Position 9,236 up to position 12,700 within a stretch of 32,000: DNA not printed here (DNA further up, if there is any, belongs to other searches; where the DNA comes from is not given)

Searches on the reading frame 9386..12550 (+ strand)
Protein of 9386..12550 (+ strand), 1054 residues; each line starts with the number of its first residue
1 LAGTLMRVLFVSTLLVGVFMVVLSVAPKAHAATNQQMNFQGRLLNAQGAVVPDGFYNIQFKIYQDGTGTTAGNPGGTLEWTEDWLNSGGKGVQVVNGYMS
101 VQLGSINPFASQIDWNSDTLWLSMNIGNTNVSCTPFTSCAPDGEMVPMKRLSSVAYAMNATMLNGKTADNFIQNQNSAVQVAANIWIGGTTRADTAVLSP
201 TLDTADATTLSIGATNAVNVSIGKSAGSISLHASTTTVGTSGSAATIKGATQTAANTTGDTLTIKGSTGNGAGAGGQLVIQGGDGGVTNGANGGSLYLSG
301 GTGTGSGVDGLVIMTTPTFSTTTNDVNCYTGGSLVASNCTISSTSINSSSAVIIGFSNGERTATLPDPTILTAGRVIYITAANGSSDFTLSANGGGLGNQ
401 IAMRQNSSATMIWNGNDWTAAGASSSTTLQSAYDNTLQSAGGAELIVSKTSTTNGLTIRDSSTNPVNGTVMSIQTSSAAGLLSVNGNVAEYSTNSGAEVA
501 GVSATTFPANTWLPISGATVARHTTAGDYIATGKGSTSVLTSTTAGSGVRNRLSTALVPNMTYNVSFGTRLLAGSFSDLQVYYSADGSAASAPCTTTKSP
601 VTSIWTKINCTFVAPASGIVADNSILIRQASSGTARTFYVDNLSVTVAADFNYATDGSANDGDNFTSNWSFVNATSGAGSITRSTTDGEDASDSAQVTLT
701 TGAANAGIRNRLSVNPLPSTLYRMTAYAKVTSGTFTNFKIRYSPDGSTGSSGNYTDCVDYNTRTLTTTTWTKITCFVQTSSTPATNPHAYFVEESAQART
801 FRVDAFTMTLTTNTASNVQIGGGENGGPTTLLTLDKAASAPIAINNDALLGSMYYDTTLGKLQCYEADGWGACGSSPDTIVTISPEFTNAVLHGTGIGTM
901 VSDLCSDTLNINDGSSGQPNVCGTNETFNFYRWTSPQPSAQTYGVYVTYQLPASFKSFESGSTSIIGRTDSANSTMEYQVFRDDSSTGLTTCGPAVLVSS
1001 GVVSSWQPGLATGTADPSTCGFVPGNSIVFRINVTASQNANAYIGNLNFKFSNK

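Call 75: search_protein_families(library=pfam, proteins=[window:9386-12550:+], max_evalue=0.00001)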
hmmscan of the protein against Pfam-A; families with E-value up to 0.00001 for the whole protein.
window:9386-12550:+ (1054 aa): 1 family
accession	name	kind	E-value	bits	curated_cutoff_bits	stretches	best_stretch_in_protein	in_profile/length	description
PF02018.23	CBM_4_9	-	9e-06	26.5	25.9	0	528-615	32-119/136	Carbohydrate binding domain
